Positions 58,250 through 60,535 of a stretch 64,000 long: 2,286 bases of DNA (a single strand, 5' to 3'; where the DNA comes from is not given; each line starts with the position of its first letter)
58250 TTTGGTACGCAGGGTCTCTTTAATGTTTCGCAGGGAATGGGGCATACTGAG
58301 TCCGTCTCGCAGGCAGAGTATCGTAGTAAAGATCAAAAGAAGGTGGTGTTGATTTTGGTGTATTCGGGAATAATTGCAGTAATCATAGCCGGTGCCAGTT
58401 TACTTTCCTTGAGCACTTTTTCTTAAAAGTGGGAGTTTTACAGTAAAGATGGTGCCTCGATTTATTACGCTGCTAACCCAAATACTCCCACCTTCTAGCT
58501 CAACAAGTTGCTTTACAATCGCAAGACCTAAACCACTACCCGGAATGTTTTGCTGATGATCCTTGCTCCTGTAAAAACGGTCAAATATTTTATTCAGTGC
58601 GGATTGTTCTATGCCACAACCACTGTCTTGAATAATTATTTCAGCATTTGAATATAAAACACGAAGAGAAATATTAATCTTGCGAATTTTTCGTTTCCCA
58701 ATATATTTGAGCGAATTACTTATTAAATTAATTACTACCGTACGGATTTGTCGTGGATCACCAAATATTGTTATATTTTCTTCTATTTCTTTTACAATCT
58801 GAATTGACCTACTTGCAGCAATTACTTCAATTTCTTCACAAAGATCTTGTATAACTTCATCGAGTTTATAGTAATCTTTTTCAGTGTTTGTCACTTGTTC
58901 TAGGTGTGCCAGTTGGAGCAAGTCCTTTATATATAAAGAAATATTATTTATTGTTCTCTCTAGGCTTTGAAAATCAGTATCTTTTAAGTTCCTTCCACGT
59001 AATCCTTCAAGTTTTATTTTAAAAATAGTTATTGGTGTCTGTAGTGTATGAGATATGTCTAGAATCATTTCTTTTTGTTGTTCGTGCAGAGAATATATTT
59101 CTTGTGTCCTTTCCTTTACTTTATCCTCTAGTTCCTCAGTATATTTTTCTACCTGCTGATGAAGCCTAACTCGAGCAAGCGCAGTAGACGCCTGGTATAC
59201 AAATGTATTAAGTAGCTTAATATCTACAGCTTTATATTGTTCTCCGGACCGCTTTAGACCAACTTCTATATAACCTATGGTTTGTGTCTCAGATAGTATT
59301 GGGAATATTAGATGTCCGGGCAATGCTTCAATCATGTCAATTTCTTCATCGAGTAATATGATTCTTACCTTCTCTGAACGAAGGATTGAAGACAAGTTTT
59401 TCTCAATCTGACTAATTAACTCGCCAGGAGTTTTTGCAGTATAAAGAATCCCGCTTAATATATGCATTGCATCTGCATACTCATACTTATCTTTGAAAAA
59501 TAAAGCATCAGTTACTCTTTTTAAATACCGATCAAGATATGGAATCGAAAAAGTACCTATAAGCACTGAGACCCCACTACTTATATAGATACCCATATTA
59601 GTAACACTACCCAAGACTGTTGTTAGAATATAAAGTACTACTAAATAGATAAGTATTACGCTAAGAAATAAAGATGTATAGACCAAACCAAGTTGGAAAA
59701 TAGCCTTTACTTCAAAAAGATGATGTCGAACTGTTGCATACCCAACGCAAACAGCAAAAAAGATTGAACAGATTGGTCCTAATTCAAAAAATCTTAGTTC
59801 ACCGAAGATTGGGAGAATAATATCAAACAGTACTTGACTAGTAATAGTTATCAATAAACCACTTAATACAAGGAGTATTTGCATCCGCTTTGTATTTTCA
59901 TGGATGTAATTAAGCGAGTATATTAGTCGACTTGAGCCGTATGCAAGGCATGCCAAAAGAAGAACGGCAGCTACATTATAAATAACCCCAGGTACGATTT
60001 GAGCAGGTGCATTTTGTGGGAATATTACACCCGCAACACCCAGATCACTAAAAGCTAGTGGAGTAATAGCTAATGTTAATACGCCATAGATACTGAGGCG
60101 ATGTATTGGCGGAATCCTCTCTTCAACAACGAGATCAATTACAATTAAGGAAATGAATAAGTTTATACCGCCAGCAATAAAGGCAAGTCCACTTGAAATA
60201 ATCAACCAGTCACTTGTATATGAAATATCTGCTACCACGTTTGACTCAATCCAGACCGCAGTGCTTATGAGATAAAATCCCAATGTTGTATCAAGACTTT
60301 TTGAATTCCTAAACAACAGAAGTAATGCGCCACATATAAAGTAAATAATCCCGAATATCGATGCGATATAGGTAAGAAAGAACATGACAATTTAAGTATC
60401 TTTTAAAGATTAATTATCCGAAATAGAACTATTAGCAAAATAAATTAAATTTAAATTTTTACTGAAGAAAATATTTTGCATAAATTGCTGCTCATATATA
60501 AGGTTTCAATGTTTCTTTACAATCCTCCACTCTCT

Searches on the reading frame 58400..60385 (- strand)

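Call 53: search_protein_families(library=pfam, proteins=[window:58400-60385:-], max_evalue=0.001)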
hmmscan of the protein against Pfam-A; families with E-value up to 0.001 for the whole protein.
window:58400-60385:- (661 aa): 3 families
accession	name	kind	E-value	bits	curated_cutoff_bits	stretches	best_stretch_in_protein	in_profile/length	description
PF02518.31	HATPase_c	-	4.5e-26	91.9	26.4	1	542-653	1-109/111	Histidine kinase-, DNA gyrase B-, and HSP90-like ATPase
PF00512.31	HisKA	-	7.2e-05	23.2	26.9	1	437-497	2-65/66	His Kinase A (phospho-acceptor) domain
PF13185.12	GAF_2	-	0.00053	20.6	28.6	0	356-403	89-135/136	GAF domain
